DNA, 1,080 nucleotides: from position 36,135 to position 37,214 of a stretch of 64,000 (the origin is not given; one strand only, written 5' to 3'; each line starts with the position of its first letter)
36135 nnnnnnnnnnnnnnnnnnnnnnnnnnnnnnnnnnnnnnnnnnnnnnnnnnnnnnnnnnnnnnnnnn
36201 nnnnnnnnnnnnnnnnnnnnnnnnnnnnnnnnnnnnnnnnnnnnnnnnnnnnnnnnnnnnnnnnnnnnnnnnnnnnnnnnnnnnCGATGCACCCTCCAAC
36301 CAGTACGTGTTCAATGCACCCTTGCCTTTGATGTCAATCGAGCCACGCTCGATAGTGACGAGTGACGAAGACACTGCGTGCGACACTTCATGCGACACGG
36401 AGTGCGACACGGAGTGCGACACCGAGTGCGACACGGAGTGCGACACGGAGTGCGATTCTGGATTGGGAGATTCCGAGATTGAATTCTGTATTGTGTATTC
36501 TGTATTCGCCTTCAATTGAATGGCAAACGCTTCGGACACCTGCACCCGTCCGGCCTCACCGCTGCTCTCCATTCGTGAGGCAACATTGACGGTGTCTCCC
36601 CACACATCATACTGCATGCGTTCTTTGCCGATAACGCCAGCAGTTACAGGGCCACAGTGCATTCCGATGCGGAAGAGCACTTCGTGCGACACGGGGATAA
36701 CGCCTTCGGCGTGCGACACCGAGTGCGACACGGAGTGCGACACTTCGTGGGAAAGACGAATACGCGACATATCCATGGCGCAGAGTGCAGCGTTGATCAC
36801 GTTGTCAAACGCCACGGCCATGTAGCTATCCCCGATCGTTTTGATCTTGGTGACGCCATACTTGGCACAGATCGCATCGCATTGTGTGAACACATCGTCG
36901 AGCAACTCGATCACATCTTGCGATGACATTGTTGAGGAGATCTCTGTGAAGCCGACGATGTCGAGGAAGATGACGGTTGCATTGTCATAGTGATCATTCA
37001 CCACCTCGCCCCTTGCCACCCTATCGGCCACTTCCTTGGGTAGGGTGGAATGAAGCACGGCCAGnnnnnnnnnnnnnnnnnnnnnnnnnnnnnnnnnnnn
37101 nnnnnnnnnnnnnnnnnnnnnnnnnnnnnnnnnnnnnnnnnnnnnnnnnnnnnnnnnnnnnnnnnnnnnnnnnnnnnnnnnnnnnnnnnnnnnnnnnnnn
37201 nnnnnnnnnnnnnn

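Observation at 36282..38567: Two hypervariable insertion hotspots inside the cyclase catalytic domain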

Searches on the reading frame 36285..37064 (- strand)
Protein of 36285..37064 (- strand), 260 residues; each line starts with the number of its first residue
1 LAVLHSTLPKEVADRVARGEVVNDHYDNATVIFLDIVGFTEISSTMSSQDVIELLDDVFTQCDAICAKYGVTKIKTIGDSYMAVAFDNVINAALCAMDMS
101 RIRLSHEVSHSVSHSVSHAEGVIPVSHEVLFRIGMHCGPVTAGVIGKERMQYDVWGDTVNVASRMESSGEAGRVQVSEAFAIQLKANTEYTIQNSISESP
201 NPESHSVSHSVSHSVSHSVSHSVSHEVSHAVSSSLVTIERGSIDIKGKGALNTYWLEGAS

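Call 15: find_homologous_proteins(query=window:36285-37064:-)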
Query seq(260 aa) (260 aa): 3937 proteins with E <= 0.001 among 8000 candidates; the best 120 are listed.
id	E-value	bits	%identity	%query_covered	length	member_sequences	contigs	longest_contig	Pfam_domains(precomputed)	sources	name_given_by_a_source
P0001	3.2e-79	284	56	100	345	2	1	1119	PF00211.26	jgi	-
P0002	4.4e-79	284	58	99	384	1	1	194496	PF00211.26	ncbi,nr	ncbi:MAG: hypothetical protein JSS89_05215 [Bacteroidetes bacterium]|nr:hypothetical protein [Bacter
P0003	3.7e-72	261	66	82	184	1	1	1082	PF00211.26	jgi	jgi:class 3 adenylate cyclase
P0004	2.8e-71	258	52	100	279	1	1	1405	PF00211.26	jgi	jgi:class 3 adenylate cyclase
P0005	3.0e-69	251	50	99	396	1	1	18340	PF00515.35,PF13424.13,PF13176.13,PF13428.13,PF00211.26,PF13181.13,PF07719.24,PF13374.13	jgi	jgi:class 3 adenylate cyclase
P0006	1.5e-67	246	52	99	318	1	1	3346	PF00211.26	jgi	jgi:class 3 adenylate cyclase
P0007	1.1e-66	243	49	99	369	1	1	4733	PF00211.26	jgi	jgi:class 3 adenylate cyclase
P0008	1.1e-66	243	52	98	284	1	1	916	PF00211.26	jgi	jgi:class 3 adenylate cyclase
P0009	1.3e-64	236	50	100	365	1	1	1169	PF00211.26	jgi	jgi:class 3 adenylate cyclase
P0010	1.7e-64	236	53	100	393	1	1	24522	PF00211.26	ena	-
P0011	7.8e-64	234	46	100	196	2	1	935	PF00211.26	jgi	-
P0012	2.3e-61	226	48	98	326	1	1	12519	PF00211.26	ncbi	ncbi:hypothetical protein BH10BAC6_BH10BAC6_17620 [soil metagenome]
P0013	4.1e-60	221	46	99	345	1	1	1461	PF00211.26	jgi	jgi:class 3 adenylate cyclase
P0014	5.0e-60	221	48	99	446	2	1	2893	PF14559.13,PF00515.35,PF13424.13,PF13176.13,PF13428.13,PF00211.26,PF07719.24,PF13374.13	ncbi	ncbi:MAG: hypothetical protein EHM43_09885, partial [Ignavibacteriae bacterium]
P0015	5.0e-60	221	48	99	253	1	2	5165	PF00211.26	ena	-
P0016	1.6e-59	220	48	100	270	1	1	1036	PF00211.26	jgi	jgi:class 3 adenylate cyclase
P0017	3.6e-59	218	46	99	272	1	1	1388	PF00211.26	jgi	-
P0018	1.0e-58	217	46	99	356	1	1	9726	PF00211.26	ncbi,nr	ncbi:MAG: hypothetical protein NTX15_01595 [Candidatus Kapabacteria bacterium]|nr:hypothetical prote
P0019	2.9e-58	215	46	94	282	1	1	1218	PF00211.26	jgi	jgi:class 3 adenylate cyclase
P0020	6.1e-58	214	47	100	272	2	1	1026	PF00211.26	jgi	jgi:class 3 adenylate cyclase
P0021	6.5e-58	214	45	99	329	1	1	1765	PF00211.26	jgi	jgi:class 3 adenylate cyclase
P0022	1.3e-57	213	47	99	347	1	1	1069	PF00211.26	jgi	jgi:class 3 adenylate cyclase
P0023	7.1e-56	208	46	98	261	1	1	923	PF00211.26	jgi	jgi:class 3 adenylate cyclase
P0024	1.5e-55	207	44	99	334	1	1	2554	PF00211.26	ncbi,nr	ncbi:MAG: adenylate/guanylate cyclase domain-containing protein, partial [Bradyrhizobiaceae bacteriu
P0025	1.9e-55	206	45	99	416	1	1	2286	PF13424.13,PF00211.26,PF07719.24,PF13374.13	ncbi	ncbi:MAG: hypothetical protein EHM43_10880, partial [Ignavibacteriae bacterium]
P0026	5.7e-55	205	45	99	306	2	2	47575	PF00211.26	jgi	jgi:class 3 adenylate cyclase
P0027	6.2e-55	205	44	99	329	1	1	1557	PF00211.26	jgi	jgi:adenylate cyclase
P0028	1.6e-54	203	46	98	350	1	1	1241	PF00211.26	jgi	jgi:class 3 adenylate cyclase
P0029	5.5e-53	198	43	98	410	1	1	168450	PF00211.26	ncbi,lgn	-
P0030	5.9e-53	198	44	100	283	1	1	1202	PF00211.26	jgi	jgi:class 3 adenylate cyclase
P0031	7.0e-53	198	43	98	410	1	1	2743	PF00211.26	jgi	jgi:class 3 adenylate cyclase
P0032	3.5e-52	196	45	99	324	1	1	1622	PF00211.26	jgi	jgi:class 3 adenylate cyclase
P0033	9.5e-52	194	43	98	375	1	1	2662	PF00211.26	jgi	jgi:class 3 adenylate cyclase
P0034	3.4e-51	192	46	87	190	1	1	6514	PF00211.26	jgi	-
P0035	2.9e-50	189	45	99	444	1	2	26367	PF17874.8,PF00515.35,PF13424.13,PF13176.13,PF13428.13,PF00211.26,PF13181.13,PF07719.24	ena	-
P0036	3.1e-50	189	44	99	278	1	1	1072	PF00211.26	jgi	jgi:class 3 adenylate cyclase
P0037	4.1e-50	189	41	98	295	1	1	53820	PF00211.26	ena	-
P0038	4.8e-50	189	46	92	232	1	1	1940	PF00211.26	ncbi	ncbi:MAG: adenylate/guanylate cyclase domain-containing protein, partial [Ignavibacteriae bacterium]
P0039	6.4e-50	188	41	99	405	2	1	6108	PF00211.26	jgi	jgi:class 3 adenylate cyclase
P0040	2.1e-49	186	43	99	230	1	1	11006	PF00211.26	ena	-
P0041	1.3e-48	184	43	93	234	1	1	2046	PF00211.26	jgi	jgi:class 3 adenylate cyclase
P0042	2.3e-48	183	42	98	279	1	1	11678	PF07695.18,PF00211.26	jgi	-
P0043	3.1e-48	183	43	98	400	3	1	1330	PF17874.8,PF00211.26,PF07719.24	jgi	-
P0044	4.0e-48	182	39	98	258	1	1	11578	PF00211.26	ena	-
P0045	5.9e-48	182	39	99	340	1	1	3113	PF00211.26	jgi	jgi:class 3 adenylate cyclase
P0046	1.0e-47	181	40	98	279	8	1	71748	PF00211.26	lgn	-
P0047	1.4e-47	180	44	99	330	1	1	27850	PF00211.26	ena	-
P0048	7.5e-47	178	40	93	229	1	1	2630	PF00211.26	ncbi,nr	ncbi:MAG: hypothetical protein J5I53_04865, partial [Bradyrhizobiaceae bacterium]|nr:hypothetical pr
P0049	1.6e-46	177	40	99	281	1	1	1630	PF00211.26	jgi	jgi:class 3 adenylate cyclase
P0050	3.1e-46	176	38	98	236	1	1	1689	PF00211.26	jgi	jgi:class 3 adenylate cyclase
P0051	3.9e-46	176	43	93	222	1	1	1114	PF00211.26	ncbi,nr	ncbi:MAG: adenylate/guanylate cyclase domain-containing protein, partial [Bradyrhizobiaceae bacteriu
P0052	1.1e-45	174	45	87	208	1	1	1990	PF00211.26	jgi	jgi:class 3 adenylate cyclase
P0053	1.2e-45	174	38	97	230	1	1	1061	PF00211.26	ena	-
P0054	1.4e-45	174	40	98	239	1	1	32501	PF00211.26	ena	-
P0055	2.0e-45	173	46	88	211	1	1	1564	PF00211.26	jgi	jgi:class 3 adenylate cyclase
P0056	3.8e-45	172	39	98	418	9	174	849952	PF17874.8,PF00211.26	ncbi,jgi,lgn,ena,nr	ncbi:MAG: hypothetical protein OKBPIBMD_01463 [Chlorobi bacterium]|nr:MAG: adenylate/guanylate cycla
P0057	1.2e-44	171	56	61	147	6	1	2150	PF00211.26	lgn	-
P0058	1.4e-44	171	41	93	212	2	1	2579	PF00211.26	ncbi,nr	ncbi:MAG: adenylate/guanylate cyclase domain-containing protein, partial [Bradyrhizobiaceae bacteriu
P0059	3.3e-44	169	37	99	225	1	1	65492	PF00211.26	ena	-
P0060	3.4e-44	169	38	99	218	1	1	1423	PF00211.26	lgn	-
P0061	5.9e-44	169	40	98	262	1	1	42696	PF00211.26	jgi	jgi:class 3 adenylate cyclase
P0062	5.9e-44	169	40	92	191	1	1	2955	PF00211.26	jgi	jgi:class 3 adenylate cyclase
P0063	1.1e-43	168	43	92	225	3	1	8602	PF00211.26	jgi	jgi:class 3 adenylate cyclase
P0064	1.6e-43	167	41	93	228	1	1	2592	PF00211.26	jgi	jgi:class 3 adenylate cyclase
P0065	6.3e-43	165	38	99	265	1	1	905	PF00211.26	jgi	-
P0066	7.0e-43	165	43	88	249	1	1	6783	PF00211.26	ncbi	ncbi:MAG: adenylate/guanylate cyclase domain-containing protein, partial [Ignavibacteriae bacterium]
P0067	1.2e-42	164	38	99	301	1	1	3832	PF00211.26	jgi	-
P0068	1.5e-42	164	37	100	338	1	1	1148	PF00211.26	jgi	-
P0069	2.7e-42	163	38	98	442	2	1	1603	PF00211.26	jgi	-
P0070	3.2e-42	163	44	86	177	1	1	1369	PF00211.26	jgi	jgi:class 3 adenylate cyclase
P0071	4.9e-42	162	38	98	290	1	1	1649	PF00211.26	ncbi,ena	-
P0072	1.1e-41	161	44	74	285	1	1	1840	PF07701.21,PF00211.26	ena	-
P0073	1.2e-41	161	39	98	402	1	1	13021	PF00211.26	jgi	jgi:adenylate cyclase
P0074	3.3e-41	160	50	65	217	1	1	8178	PF05593.20,PF00211.26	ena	-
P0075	7.3e-41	158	36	98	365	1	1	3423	PF00515.35,PF13424.13,PF13176.13,PF00211.26,PF13181.13,PF07719.24,PF13374.13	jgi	jgi:class 3 adenylate cyclase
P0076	7.8e-41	158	36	100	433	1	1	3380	PF00211.26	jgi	jgi:adenylate cyclase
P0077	8.9e-41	158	36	98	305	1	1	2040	PF07695.18,PF00211.26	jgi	jgi:class 3 adenylate cyclase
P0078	1.1e-40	158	38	98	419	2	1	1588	PF00515.35,PF13424.13,PF13176.13,PF00211.26,PF13181.13,PF07719.24,PF13374.13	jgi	jgi:class 3 adenylate cyclase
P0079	1.1e-40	158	37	98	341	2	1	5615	PF00211.26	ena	-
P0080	1.5e-40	157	34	98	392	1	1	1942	PF00211.26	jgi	jgi:class 3 adenylate cyclase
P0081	1.6e-40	157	35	100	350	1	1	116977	PF00211.26,PF00072.31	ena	-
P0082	3.3e-40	156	38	99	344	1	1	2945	PF00211.26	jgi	jgi:adenylate cyclase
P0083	3.6e-40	156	39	98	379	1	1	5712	PF00211.26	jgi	jgi:adenylate cyclase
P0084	5.0e-40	156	45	71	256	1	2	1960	PF00211.26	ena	-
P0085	7.9e-40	155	35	99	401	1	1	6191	PF00211.26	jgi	jgi:class 3 adenylate cyclase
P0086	1.2e-39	154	36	98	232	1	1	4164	PF00211.26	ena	-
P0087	1.8e-39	154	37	97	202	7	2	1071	PF00211.26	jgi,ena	-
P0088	2.6e-39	153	44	77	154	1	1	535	PF00211.26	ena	-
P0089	2.9e-39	153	38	98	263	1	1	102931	PF00211.26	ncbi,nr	ncbi:MAG: adenylate/guanylate cyclase domain-containing protein [Chloroflexi bacterium]|nr:adenylate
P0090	6.9e-39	152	38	98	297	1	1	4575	PF07701.21,PF00211.26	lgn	-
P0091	7.9e-39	152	36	96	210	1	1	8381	PF00211.26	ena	-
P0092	8.5e-39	152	37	99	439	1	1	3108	PF00211.26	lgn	-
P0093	8.7e-39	152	35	98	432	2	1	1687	PF13424.13,PF00211.26,PF07719.24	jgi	jgi:class 3 adenylate cyclase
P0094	8.9e-39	152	37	98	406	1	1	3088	PF20967.3,PF00211.26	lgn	-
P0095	9.7e-39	152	34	98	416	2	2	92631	PF00211.26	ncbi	-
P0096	1.3e-38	151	35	98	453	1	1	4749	PF13188.14,PF00211.26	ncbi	ncbi:MAG: adenylate/guanylate cyclase domain-containing protein [Candidatus Limnocylindrales bacteri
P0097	1.3e-38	151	36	98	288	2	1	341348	PF00211.26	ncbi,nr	ncbi:MAG: hypothetical protein IPM69_15950 [Ignavibacteria bacterium]|nr:hypothetical protein [Ignav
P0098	1.3e-38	151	35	99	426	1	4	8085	PF20967.3,PF00211.26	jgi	jgi:adenylate cyclase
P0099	2.3e-38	150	38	98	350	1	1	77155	PF00211.26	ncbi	-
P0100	2.4e-38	150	36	99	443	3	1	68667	PF00211.26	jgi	-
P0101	2.7e-38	150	52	62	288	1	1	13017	PF00211.26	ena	-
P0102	2.9e-38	150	37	98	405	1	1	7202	PF00211.26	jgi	jgi:class 3 adenylate cyclase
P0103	3.2e-38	150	37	98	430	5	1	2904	PF00211.26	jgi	jgi:class 3 adenylate cyclase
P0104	3.3e-38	150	37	98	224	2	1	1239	PF00211.26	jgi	jgi:adenylate cyclase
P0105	3.4e-38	150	38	98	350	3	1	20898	PF00211.26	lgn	-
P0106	3.8e-38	150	45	67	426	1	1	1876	PF20967.3,PF00211.26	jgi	jgi:adenylate cyclase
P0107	3.8e-38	150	34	98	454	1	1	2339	PF13188.14,PF08448.17,PF00211.26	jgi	jgi:class 3 adenylate cyclase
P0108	3.9e-38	150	38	98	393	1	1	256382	PF00211.26,PF00072.31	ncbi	-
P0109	4.2e-38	149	36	98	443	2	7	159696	PF00211.26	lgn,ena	-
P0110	4.3e-38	149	35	98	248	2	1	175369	PF00211.26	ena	-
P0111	4.3e-38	149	35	99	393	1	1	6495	PF00211.26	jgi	jgi:guanylate cyclase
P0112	4.6e-38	149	36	98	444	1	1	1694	PF08448.17,PF00211.26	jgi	jgi:class 3 adenylate cyclase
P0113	4.6e-38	149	37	98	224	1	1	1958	PF00211.26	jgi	jgi:class 3 adenylate cyclase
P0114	5.1e-38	149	36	99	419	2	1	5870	PF13188.14,PF00211.26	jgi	jgi:class 3 adenylate cyclase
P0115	5.5e-38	149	38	98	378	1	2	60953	PF00211.26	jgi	jgi:class 3 adenylate cyclase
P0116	5.7e-38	149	34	100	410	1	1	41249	PF00211.26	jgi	jgi:adenylate cyclase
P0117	6.2e-38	149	47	70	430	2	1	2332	PF00211.26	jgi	-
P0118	6.3e-38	149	47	70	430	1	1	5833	PF00211.26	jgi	-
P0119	6.7e-38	149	37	98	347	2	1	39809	PF00211.26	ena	-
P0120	7.1e-38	149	37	100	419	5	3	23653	PF13188.14,PF00211.26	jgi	jgi:class 3 adenylate cyclase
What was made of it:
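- Tried and rejected: Finding the source genome or strain variants: the protein search gave at most 58% identity (call 15).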

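Call 20: search_solved_structures(query=window:36285-37064:-, show_alignments=3)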
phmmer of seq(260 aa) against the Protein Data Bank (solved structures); distinct sequences matched with E-value up to 0.001: 54.
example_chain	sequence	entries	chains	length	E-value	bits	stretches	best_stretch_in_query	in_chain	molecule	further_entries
7pd4_A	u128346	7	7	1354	2.9e-45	158.1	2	4-193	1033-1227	Adenylate cyclase 9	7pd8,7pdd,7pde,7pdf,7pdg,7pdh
9u3p_A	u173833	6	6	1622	3.6e-45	157.7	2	4-196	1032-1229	Adenylate cyclase type 9,Protein M2-1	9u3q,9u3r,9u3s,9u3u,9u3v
6r4o_A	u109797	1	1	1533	4.8e-45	157.3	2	4-193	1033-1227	Adenylate cyclase 9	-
6r3q_A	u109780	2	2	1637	5.6e-45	157.1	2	4-195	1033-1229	Adenylate cyclase 9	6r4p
8buz_A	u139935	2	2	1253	7.9e-44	153.4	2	24-195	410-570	Adenylate cyclase type 8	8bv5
8sl3_A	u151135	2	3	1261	6.5e-43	150.4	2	24-192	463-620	Adenylate cyclase type 5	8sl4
5o5k_A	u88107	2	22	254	2e-36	129.1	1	2-185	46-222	Adenylate cyclase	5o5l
9bcv_A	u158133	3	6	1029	1.3e-34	123.1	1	2-178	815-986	Atrial natriuretic peptide receptor 1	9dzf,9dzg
9dzh_A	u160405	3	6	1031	1.4e-34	123.1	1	2-178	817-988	Atrial natriuretic peptide receptor 1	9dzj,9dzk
9bcl_A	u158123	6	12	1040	1.4e-34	123.1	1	2-178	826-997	Atrial natriuretic peptide receptor 1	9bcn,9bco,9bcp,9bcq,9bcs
4p2f_A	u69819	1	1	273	1.7e-34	122.8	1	2-184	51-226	Adenylate cyclase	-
4p2m_A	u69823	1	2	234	3e-34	122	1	2-184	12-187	Adenylate cyclase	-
7yz9_A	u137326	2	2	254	4.3e-34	121.5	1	2-184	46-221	Adenylate cyclase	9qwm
4p2x_A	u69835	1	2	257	4.6e-34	121.4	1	2-184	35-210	Adenylate cyclase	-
7yzi_A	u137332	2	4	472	5.7e-33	117.8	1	2-184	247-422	Adenylate cyclase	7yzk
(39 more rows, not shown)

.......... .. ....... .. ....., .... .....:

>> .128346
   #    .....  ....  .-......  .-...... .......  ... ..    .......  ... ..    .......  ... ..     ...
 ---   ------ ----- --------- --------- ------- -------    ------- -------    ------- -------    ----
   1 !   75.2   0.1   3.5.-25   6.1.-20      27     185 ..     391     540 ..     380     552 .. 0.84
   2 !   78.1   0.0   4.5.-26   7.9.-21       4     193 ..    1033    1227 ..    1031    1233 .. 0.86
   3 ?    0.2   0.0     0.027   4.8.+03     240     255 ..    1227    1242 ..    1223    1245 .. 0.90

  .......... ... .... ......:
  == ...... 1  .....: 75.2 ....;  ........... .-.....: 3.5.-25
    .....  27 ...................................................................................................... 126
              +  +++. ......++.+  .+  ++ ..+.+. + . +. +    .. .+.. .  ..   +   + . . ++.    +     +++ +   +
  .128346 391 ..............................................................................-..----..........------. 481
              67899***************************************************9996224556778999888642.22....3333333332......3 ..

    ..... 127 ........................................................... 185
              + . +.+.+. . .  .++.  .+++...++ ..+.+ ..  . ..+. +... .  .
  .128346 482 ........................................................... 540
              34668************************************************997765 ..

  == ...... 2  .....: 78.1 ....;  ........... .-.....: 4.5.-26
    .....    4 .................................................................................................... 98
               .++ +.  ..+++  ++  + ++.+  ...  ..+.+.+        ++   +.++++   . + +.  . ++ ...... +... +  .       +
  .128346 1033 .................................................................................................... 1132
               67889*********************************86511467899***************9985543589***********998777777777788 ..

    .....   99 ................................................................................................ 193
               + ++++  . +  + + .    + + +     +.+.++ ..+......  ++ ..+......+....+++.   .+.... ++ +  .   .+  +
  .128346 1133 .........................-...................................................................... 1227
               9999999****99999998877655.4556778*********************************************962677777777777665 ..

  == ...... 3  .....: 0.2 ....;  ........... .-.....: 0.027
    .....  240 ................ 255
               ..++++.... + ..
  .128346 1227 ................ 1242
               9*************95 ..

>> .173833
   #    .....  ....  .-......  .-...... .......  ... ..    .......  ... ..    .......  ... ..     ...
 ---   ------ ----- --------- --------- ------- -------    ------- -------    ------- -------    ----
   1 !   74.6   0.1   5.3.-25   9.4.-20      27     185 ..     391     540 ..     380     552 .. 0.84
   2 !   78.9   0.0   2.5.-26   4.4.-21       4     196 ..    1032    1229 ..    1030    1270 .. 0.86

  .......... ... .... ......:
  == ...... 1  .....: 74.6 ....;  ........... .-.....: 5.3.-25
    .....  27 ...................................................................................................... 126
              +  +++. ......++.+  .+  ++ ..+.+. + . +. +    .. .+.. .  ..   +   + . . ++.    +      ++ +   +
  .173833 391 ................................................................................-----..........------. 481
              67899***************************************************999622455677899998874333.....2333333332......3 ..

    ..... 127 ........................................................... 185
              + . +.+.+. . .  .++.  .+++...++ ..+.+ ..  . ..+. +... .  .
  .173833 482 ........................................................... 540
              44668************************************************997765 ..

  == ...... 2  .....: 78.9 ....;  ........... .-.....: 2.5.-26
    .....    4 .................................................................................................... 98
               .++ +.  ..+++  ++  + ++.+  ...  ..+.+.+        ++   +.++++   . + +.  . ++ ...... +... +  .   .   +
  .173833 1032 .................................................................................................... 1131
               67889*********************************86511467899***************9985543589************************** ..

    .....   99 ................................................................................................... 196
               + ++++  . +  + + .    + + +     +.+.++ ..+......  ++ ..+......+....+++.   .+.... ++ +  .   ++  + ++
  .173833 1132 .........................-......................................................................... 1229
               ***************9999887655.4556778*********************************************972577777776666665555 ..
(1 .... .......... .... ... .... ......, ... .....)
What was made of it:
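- On Class III nucleotidyl cyclase (PF00211): PDB cyclases match down to E = 2.9e-45 (call 20).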

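Call 25: find_encoding_contigs(protein=P0002, flank=10000, max_places=3)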
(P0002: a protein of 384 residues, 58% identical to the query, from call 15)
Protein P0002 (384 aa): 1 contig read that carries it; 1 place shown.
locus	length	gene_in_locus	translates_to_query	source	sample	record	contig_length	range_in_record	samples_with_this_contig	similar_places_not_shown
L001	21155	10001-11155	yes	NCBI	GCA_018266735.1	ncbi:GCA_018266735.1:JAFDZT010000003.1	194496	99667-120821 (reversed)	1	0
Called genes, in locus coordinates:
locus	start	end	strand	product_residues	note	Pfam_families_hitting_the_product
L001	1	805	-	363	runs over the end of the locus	PF13289:SIR2_2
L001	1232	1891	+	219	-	PF00578:AhpC-TSA, PF08534:Redoxin, PF10417:1-cysPrx_C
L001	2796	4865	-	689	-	PF24885:TPR_NPHP3 (faint), PF13424:TPR_12, PF13424:TPR_12, PF17874:TPR_MalT (weak), PF13424:TPR_12 (weak), PF14938:SNAP (weak), PF13424:TPR_12, PF00211:Guanylate_cyc, +10 more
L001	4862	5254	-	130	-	-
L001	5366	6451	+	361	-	PF07494:Reg_prop (faint)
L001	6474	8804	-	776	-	-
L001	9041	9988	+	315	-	-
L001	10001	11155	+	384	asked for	PF00211:Guanylate_cyc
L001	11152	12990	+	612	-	PF17874:TPR_MalT, PF13432:TPR_16 (faint), PF14938:SNAP (faint), PF00515:TPR_1 (faint), PF13424:TPR_12, PF24885:TPR_NPHP3 (weak), PF13424:TPR_12, PF00211:Guanylate_cyc, +8 more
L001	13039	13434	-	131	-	PF08570:DUF1761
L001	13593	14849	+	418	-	PF00135:COesterase, PF20434:BD-FAE, PF07859:Abhydrolase_3, PF00326:Peptidase_S9 (faint)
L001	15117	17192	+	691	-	PF10602:RPN7 (faint), PF13432:TPR_16 (faint), PF14938:SNAP (faint), PF17874:TPR_MalT, PF13424:TPR_12, PF13374:TPR_10 (weak), PF13424:TPR_12, PF00211:Guanylate_cyc, +10 more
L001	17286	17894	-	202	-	PF02661:Fic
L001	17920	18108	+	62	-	-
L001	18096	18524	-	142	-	-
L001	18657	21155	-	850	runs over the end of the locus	PF13424:TPR_12, PF13424:TPR_12, PF13432:TPR_16 (weak), PF14938:SNAP (weak), PF17874:TPR_MalT (weak), PF13374:TPR_10, PF13424:TPR_12, PF00211:Guanylate_cyc, +11 more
